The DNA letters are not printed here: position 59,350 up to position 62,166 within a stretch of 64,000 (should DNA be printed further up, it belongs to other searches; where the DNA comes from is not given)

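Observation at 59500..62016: Lon with a systematically dismantled ATPase but intact Ser-Lys protease dyad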

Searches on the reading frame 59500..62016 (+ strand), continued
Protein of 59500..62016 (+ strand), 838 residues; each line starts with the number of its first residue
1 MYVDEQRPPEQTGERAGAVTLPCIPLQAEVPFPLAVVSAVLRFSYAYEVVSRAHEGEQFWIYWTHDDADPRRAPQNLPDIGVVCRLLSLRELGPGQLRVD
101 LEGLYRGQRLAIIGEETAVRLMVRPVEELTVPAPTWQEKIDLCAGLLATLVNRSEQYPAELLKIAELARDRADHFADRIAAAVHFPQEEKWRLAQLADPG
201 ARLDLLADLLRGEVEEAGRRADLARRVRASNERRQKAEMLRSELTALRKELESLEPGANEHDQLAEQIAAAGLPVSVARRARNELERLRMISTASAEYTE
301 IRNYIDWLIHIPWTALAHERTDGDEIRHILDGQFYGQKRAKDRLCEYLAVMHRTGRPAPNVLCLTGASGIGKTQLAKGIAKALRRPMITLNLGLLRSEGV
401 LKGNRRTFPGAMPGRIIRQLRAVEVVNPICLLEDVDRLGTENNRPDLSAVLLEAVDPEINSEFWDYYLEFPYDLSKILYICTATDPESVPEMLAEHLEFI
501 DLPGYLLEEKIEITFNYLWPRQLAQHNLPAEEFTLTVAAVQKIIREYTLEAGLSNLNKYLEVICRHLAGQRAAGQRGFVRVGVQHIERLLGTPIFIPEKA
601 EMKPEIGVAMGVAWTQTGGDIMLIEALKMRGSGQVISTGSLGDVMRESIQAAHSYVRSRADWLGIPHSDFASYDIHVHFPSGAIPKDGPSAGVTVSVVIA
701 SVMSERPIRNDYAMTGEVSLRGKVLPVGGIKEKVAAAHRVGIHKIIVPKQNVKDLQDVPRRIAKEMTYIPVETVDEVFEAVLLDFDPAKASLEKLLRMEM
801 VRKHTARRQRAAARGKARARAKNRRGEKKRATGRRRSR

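Call 16: find_homologous_proteins(query=P0036, max_evalue=1e-100)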
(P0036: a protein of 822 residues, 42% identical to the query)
Query P0036 (822 aa): 7990 proteins with E <= 1e-100 among 8000 candidates; the best 120 are listed.
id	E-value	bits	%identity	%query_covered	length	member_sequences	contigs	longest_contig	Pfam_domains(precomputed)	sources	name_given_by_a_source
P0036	0.0e+0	1816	100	100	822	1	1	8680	PF02190.23,PF05362.20,PF00004.36,PF22667.3,PF07728.21,PF13541.13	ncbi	-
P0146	0.0e+0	1690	92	100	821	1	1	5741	PF02190.23,PF05362.20,PF00004.36,PF22667.3,PF07728.21,PF13541.13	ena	-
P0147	0.0e+0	1678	91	100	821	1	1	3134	PF02190.23,PF05362.20,PF00004.36,PF22667.3,PF07728.21,PF13541.13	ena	-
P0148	0.0e+0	1662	91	100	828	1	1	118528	PF02190.23,PF05362.20,PF00004.36,PF22667.3,PF07728.21,PF13541.13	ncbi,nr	ncbi:MAG TPA: endopeptidase La [Gemmatimonadaceae bacterium]|nr:endopeptidase La [Gemmatimonadaceae 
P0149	0.0e+0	1544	83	100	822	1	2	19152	PF02190.23,PF05362.20,PF00004.36,PF22667.3,PF07728.21,PF13541.13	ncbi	ncbi:MAG: endopeptidase La [Gemmatimonadaceae bacterium]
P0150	0.0e+0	1532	86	97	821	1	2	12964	PF02190.23,PF05362.20,PF00004.36,PF22667.3,PF13541.13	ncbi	-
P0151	0.0e+0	1532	84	100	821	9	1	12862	PF02190.23,PF05362.20,PF00004.36,PF22667.3,PF13541.13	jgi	jgi:ATP-dependent Lon protease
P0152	0.0e+0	1531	85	98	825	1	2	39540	PF02190.23,PF05362.20,PF00004.36,PF22667.3,PF13541.13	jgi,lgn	jgi:ATP-dependent Lon protease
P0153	0.0e+0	1530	84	99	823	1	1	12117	PF02190.23,PF05362.20,PF00004.36,PF22667.3,PF13541.13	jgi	-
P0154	0.0e+0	1530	84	99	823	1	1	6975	PF02190.23,PF05362.20,PF00004.36,PF22667.3,PF13541.13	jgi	-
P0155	0.0e+0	1530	85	98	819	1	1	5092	PF02190.23,PF05362.20,PF00004.36,PF22667.3,PF13541.13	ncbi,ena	-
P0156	0.0e+0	1529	85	99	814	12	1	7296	PF02190.23,PF05362.20,PF00004.36,PF22667.3,PF13541.13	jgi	jgi:ATP-dependent Lon protease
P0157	0.0e+0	1528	85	97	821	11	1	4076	PF02190.23,PF05362.20,PF00004.36,PF22667.3,PF13541.13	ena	-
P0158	0.0e+0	1527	83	99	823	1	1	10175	PF02190.23,PF05362.20,PF00004.36,PF22667.3,PF13541.13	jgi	-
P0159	0.0e+0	1527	85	97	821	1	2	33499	PF02190.23,PF05362.20,PF00004.36,PF22667.3,PF13541.13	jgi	jgi:ATP-dependent Lon protease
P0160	0.0e+0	1526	85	97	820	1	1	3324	PF02190.23,PF05362.20,PF00004.36,PF22667.3,PF13541.13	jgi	jgi:ATP-dependent Lon protease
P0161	0.0e+0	1526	86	97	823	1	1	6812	PF02190.23,PF05362.20,PF00004.36,PF22667.3,PF13541.13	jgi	jgi:ATP-dependent Lon protease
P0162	0.0e+0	1525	85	98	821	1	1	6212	PF02190.23,PF05362.20,PF00004.36,PF22667.3,PF13541.13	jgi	-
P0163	0.0e+0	1525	85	97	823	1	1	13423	PF02190.23,PF05362.20,PF00004.36,PF22667.3,PF13541.13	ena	-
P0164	0.0e+0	1523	83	99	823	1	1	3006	PF02190.23,PF05362.20,PF00004.36,PF22667.3,PF13541.13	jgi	-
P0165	0.0e+0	1523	84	98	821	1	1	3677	PF02190.23,PF05362.20,PF00004.36,PF22667.3,PF07728.21,PF13541.13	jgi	jgi:ATP-dependent Lon protease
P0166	0.0e+0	1523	83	99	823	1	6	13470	PF02190.23,PF05362.20,PF00004.36,PF22667.3,PF13541.13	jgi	jgi:ATP-dependent Lon protease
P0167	0.0e+0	1523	85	97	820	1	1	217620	PF02190.23,PF05362.20,PF00004.36,PF22667.3,PF13541.13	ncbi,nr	ncbi:MAG TPA: endopeptidase La [Gemmatimonadaceae bacterium]|nr:endopeptidase La [Gemmatimonadaceae 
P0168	0.0e+0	1523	85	98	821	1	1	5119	PF02190.23,PF05362.20,PF00004.36,PF22667.3,PF13541.13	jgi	-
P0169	0.0e+0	1523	85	97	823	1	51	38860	PF02190.23,PF05362.20,PF00004.36,PF22667.3,PF13541.13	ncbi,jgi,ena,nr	ncbi:MAG TPA: endopeptidase La [Gemmatimonadaceae bacterium]|jgi:ATP-dependent Lon protease|nr:endop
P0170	0.0e+0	1522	85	97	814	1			PF02190.23,PF05362.20,PF00004.36,PF22667.3,PF13541.13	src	-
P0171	0.0e+0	1522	84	98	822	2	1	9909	PF02190.23,PF05362.20,PF00004.36,PF22667.3,PF13541.13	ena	-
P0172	0.0e+0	1522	85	98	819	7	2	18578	PF02190.23,PF05362.20,PF00004.36,PF22667.3,PF13541.13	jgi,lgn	jgi:ATP-dependent Lon protease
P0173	0.0e+0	1522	84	98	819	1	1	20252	PF02190.23,PF05362.20,PF00004.36,PF22667.3,PF13541.13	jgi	jgi:ATP-dependent Lon protease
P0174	0.0e+0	1521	85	98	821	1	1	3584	PF02190.23,PF05362.20,PF00004.36,PF22667.3,PF13541.13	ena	-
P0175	0.0e+0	1520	85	98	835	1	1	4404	PF02190.23,PF05362.20,PF00004.36,PF22667.3,PF13541.13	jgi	jgi:ATP-dependent Lon protease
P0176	0.0e+0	1520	85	97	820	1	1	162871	PF02190.23,PF05362.20,PF00004.36,PF22667.3,PF13541.13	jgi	-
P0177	0.0e+0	1520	85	97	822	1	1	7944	PF02190.23,PF05362.20,PF00004.36,PF22667.3,PF13541.13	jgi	-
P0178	0.0e+0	1520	85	97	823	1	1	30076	PF02190.23,PF05362.20,PF00004.36,PF22667.3,PF13541.13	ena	-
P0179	0.0e+0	1520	84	98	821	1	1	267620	PF02190.23,PF05362.20,PF00004.36,PF22667.3,PF13541.13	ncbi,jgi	ncbi:MAG TPA: endopeptidase La [Gemmatimonadaceae bacterium]|jgi:ATP-dependent Lon protease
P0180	0.0e+0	1520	84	99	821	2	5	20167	PF02190.23,PF05362.20,PF00004.36,PF22667.3,PF13541.13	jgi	jgi:ATP-dependent Lon protease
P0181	0.0e+0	1520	85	97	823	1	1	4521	PF02190.23,PF05362.20,PF00004.36,PF22667.3,PF13541.13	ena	-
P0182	0.0e+0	1519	85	97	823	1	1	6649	PF02190.23,PF05362.20,PF00004.36,PF22667.3,PF13541.13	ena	-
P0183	0.0e+0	1519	84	97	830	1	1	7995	PF02190.23,PF05362.20,PF00004.36,PF22667.3,PF13541.13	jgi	jgi:ATP-dependent Lon protease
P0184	0.0e+0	1519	85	97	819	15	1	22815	PF02190.23,PF05362.20,PF00004.36,PF22667.3,PF13541.13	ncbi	ncbi:MAG: endopeptidase La [Gemmatimonadales bacterium]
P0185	0.0e+0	1519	85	98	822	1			PF02190.23,PF05362.20,PF00004.36,PF22667.3,PF13541.13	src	-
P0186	0.0e+0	1518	83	99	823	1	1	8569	PF02190.23,PF05362.20,PF00004.36,PF22667.3,PF13541.13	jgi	jgi:ATP-dependent Lon protease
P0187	0.0e+0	1518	84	99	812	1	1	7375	PF02190.23,PF05362.20,PF00004.36,PF22667.3,PF13541.13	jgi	jgi:ATP-dependent Lon protease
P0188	0.0e+0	1518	85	97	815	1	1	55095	PF02190.23,PF05362.20,PF00004.36,PF22667.3,PF13541.13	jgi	jgi:ATP-dependent Lon protease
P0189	0.0e+0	1517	85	98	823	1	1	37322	PF02190.23,PF05362.20,PF00004.36,PF22667.3,PF13541.13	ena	-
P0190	0.0e+0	1517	84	98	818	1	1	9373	PF02190.23,PF05362.20,PF00004.36,PF22667.3,PF13541.13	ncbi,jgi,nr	ncbi:MAG TPA: endopeptidase La [Gemmatimonadaceae bacterium]|jgi:ATP-dependent Lon protease|nr:endop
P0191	0.0e+0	1517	84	98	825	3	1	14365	PF02190.23,PF05362.20,PF00004.36,PF22667.3,PF13541.13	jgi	jgi:ATP-dependent Lon protease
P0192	0.0e+0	1517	85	97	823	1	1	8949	PF02190.23,PF05362.20,PF00004.36,PF22667.3,PF13541.13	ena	-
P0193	0.0e+0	1517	85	98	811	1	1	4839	PF02190.23,PF05362.20,PF00004.36,PF22667.3,PF13541.13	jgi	jgi:ATP-dependent Lon protease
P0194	0.0e+0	1516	84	97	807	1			PF02190.23,PF05362.20,PF00004.36,PF22667.3,PF13541.13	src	-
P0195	0.0e+0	1516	87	96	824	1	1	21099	PF02190.23,PF05362.20,PF00004.36,PF22667.3,PF13541.13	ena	-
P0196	0.0e+0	1516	83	100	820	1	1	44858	PF02190.23,PF05362.20,PF00004.36,PF22667.3,PF13541.13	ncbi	-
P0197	0.0e+0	1515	85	97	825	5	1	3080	PF02190.23,PF05362.20,PF00004.36,PF22667.3,PF13541.13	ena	-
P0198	0.0e+0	1515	84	97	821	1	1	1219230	PF02190.23,PF05362.20,PF00004.36,PF22667.3,PF13541.13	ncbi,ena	-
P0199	0.0e+0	1515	84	98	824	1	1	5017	PF02190.23,PF05362.20,PF00004.36,PF22667.3,PF07728.21,PF13541.13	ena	-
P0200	0.0e+0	1515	85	97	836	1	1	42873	PF02190.23,PF05362.20,PF00004.36,PF22667.3,PF13541.13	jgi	jgi:ATP-dependent Lon protease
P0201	0.0e+0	1515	82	100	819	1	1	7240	PF02190.23,PF05362.20,PF00004.36,PF22667.3,PF13541.13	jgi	jgi:ATP-dependent Lon protease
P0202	0.0e+0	1514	84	98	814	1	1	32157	PF02190.23,PF05362.20,PF00004.36,PF22667.3,PF13541.13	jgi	jgi:ATP-dependent Lon protease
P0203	0.0e+0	1514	85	97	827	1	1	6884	PF02190.23,PF05362.20,PF00004.36,PF22667.3,PF13541.13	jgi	jgi:ATP-dependent Lon protease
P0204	0.0e+0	1514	83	100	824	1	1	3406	PF02190.23,PF05362.20,PF00004.36,PF22667.3,PF07728.21,PF13541.13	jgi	jgi:ATP-dependent Lon protease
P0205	0.0e+0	1514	86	97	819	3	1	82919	PF02190.23,PF05362.20,PF00004.36,PF22667.3,PF13541.13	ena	-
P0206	0.0e+0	1514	84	98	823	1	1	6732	PF02190.23,PF05362.20,PF00004.36,PF22667.3,PF13541.13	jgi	jgi:ATP-dependent Lon protease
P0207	0.0e+0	1514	82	100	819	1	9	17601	PF02190.23,PF05362.20,PF00004.36,PF22667.3,PF13541.13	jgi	jgi:ATP-dependent Lon protease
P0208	0.0e+0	1514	83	100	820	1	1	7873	PF02190.23,PF05362.20,PF00004.36,PF22667.3,PF13541.13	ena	-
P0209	0.0e+0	1514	83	98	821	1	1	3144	PF02190.23,PF05362.20,PF00004.36,PF22667.3,PF13541.13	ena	-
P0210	0.0e+0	1514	84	97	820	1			PF02190.23,PF05362.20,PF00004.36,PF22667.3,PF13541.13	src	-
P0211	0.0e+0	1514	84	98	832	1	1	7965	PF02190.23,PF05362.20,PF00004.36,PF22667.3,PF13541.13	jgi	-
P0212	0.0e+0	1514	84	98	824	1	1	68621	PF02190.23,PF05362.20,PF00004.36,PF22667.3,PF13541.13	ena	-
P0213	0.0e+0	1513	83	100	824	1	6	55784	PF02190.23,PF05362.20,PF00004.36,PF22667.3,PF07728.21,PF13541.13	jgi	jgi:ATP-dependent Lon protease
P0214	0.0e+0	1513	83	100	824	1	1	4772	PF02190.23,PF05362.20,PF00004.36,PF22667.3,PF07728.21,PF13541.13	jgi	jgi:ATP-dependent Lon protease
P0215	0.0e+0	1513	83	100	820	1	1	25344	PF02190.23,PF05362.20,PF00004.36,PF22667.3,PF07728.21,PF13541.13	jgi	jgi:ATP-dependent Lon protease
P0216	0.0e+0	1513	83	100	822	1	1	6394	PF02190.23,PF05362.20,PF00004.36,PF22667.3,PF13541.13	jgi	jgi:ATP-dependent Lon protease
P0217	0.0e+0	1513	84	97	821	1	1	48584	PF02190.23,PF05362.20,PF00004.36,PF22667.3,PF13541.13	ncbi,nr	ncbi:MAG TPA: endopeptidase La [Gemmatimonadaceae bacterium]|nr:endopeptidase La [Gemmatimonadaceae 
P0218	0.0e+0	1513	84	99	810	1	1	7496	PF02190.23,PF05362.20,PF00004.36,PF22667.3,PF07728.21,PF13541.13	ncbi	ncbi:MAG: endopeptidase La [Gemmatimonadaceae bacterium]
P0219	0.0e+0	1513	85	97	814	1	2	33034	PF02190.23,PF05362.20,PF00004.36,PF22667.3,PF13541.13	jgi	jgi:ATP-dependent Lon protease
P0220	0.0e+0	1512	84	98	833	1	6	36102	PF02190.23,PF05362.20,PF00004.36,PF22667.3,PF13541.13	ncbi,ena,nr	ncbi:MAG: endopeptidase La [Gemmatimonadaceae bacterium]|nr:endopeptidase La [Gemmatimonadaceae bact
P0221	0.0e+0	1512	75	98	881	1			PF02190.23,PF05362.20,PF00004.36,PF22667.3,PF07728.21,PF13541.13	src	-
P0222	0.0e+0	1512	84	98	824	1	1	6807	PF02190.23,PF05362.20,PF00004.36,PF22667.3,PF13541.13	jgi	jgi:ATP-dependent Lon protease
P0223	0.0e+0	1512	83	100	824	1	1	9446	PF02190.23,PF05362.20,PF00004.36,PF22667.3,PF07728.21,PF13541.13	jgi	jgi:ATP-dependent Lon protease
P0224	0.0e+0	1512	84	98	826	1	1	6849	PF02190.23,PF05362.20,PF00004.36,PF22667.3,PF13541.13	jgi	jgi:ATP-dependent Lon protease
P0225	0.0e+0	1512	83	99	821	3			PF02190.23,PF05362.20,PF00004.36,PF22667.3,PF07728.21,PF13541.13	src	-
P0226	0.0e+0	1512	86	96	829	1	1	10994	PF02190.23,PF05362.20,PF00004.36,PF22667.3,PF13541.13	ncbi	-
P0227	0.0e+0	1512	83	98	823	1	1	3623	PF02190.23,PF05362.20,PF00004.36,PF22667.3,PF13541.13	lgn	-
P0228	0.0e+0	1512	85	98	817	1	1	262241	PF02190.23,PF05362.20,PF00004.36,PF13401.13,PF22667.3,PF07728.21,PF13541.13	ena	-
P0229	0.0e+0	1512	83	99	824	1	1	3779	PF02190.23,PF05362.20,PF00004.36,PF22667.3,PF07728.21,PF13541.13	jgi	jgi:ATP-dependent Lon protease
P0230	0.0e+0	1512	83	98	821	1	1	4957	PF02190.23,PF05362.20,PF00004.36,PF22667.3,PF13541.13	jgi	jgi:ATP-dependent Lon protease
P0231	0.0e+0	1512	83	98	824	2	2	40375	PF02190.23,PF05362.20,PF00004.36,PF22667.3,PF07728.21,PF13541.13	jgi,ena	-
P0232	0.0e+0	1512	84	98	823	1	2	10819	PF02190.23,PF05362.20,PF00004.36,PF22667.3,PF13541.13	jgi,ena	-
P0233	0.0e+0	1511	83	100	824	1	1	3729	PF02190.23,PF05362.20,PF00004.36,PF22667.3,PF07728.21,PF13541.13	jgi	jgi:ATP-dependent Lon protease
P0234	0.0e+0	1511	83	100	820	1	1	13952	PF02190.23,PF05362.20,PF00004.36,PF22667.3,PF13541.13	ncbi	-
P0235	0.0e+0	1511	84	98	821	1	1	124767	PF02190.23,PF05362.20,PF00004.36,PF22667.3,PF13541.13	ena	-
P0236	0.0e+0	1511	85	97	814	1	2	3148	PF02190.23,PF05362.20,PF00004.36,PF22667.3,PF13541.13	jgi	-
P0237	0.0e+0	1511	84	98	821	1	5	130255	PF02190.23,PF05362.20,PF00004.36,PF22667.3,PF13541.13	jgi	jgi:ATP-dependent Lon protease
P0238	0.0e+0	1511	83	100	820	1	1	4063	PF02190.23,PF05362.20,PF00004.36,PF22667.3,PF13541.13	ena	-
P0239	0.0e+0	1511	84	98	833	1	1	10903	PF02190.23,PF05362.20,PF00004.36,PF22667.3,PF13541.13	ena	-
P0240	0.0e+0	1511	84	97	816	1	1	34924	PF02190.23,PF05362.20,PF00004.36,PF22667.3,PF13541.13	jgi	jgi:ATP-dependent Lon protease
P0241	0.0e+0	1511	83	100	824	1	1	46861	PF02190.23,PF05362.20,PF00004.36,PF22667.3,PF13541.13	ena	-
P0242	0.0e+0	1511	83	100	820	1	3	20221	PF02190.23,PF05362.20,PF00004.36,PF22667.3,PF13541.13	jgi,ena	-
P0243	0.0e+0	1511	86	97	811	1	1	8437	PF02190.23,PF05362.20,PF00004.36,PF22667.3,PF13541.13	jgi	jgi:ATP-dependent Lon protease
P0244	0.0e+0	1511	85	96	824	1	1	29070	PF02190.23,PF05362.20,PF00004.36,PF22667.3,PF13541.13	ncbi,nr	ncbi:MAG: endopeptidase La [Gemmatimonadota bacterium]|nr:endopeptidase La [Gemmatimonadota bacteriu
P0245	0.0e+0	1511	85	97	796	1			PF02190.23,PF05362.20,PF00004.36,PF13401.13,PF22667.3,PF07728.21,PF13541.13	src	-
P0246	0.0e+0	1510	86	97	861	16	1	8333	PF02190.23,PF05362.20,PF00004.36,PF22667.3,PF07728.21,PF13541.13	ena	-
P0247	0.0e+0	1510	85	97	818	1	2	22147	PF02190.23,PF05362.20,PF00004.36,PF22667.3,PF07728.21,PF13541.13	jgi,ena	-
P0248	0.0e+0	1510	84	97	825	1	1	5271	PF02190.23,PF05362.20,PF00004.36,PF22667.3,PF13541.13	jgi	jgi:ATP-dependent Lon protease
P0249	0.0e+0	1510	83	100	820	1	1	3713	PF02190.23,PF05362.20,PF00004.36,PF22667.3,PF13541.13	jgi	-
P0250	0.0e+0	1510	85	97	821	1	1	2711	PF02190.23,PF05362.20,PF00004.36,PF22667.3,PF13541.13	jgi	jgi:ATP-dependent Lon protease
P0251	0.0e+0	1510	85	97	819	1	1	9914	PF02190.23,PF05362.20,PF00004.36,PF22667.3,PF13541.13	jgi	jgi:ATP-dependent Lon protease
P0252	0.0e+0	1510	86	96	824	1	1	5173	PF02190.23,PF05362.20,PF00004.36,PF22667.3,PF13541.13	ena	-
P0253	0.0e+0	1510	84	97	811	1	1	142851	PF02190.23,PF05362.20,PF00004.36,PF22667.3,PF13541.13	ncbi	-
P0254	0.0e+0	1510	84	98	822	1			PF02190.23,PF05362.20,PF00004.36,PF22667.3,PF13541.13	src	-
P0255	0.0e+0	1510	84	98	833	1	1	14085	PF02190.23,PF05362.20,PF00004.36,PF22667.3,PF13541.13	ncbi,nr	ncbi:MAG: endopeptidase La [Gemmatimonadaceae bacterium]|nr:endopeptidase La [Gemmatimonadaceae bact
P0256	0.0e+0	1510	84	98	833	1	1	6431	PF02190.23,PF05362.20,PF00004.36,PF22667.3,PF07728.21,PF13541.13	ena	-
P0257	0.0e+0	1509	84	99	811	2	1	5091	PF02190.23,PF05362.20,PF00004.36,PF22667.3,PF13541.13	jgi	-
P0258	0.0e+0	1509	84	98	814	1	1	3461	PF02190.23,PF05362.20,PF00004.36,PF22667.3,PF13541.13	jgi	jgi:ATP-dependent Lon protease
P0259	0.0e+0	1509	85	97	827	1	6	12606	PF02190.23,PF05362.20,PF00004.36,PF22667.3,PF13541.13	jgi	jgi:ATP-dependent Lon protease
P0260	0.0e+0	1509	84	98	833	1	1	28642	PF02190.23,PF05362.20,PF00004.36,PF22667.3,PF13541.13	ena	-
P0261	0.0e+0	1509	85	97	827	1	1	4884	PF02190.23,PF05362.20,PF00004.36,PF22667.3,PF13541.13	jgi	jgi:ATP-dependent Lon protease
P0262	0.0e+0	1509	85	97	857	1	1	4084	PF02190.23,PF05362.20,PF00004.36,PF22667.3,PF13541.13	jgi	jgi:ATP-dependent Lon protease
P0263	0.0e+0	1509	86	96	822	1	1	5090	PF02190.23,PF05362.20,PF00004.36,PF22667.3,PF13541.13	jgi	jgi:ATP-dependent Lon protease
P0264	0.0e+0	1509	85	98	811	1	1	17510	PF02190.23,PF05362.20,PF00004.36,PF22667.3,PF13541.13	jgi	jgi:ATP-dependent Lon protease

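Call 22: find_encoding_contigs(protein=P0002, flank=3000, max_places=2)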
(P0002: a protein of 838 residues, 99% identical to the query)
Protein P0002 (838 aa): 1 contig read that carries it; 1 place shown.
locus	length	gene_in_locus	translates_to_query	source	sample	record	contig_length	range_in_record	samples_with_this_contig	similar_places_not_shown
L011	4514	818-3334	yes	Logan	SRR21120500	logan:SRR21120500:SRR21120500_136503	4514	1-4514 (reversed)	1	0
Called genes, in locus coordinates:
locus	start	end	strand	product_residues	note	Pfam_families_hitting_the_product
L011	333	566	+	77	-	PF00313:CSD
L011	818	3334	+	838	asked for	PF02190:LON_substr_bdg, PF13191:AAA_16 (weak), PF00004:AAA, PF22667:Lon_lid, PF05362:Lon_C, PF13541:ChlI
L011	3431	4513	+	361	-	?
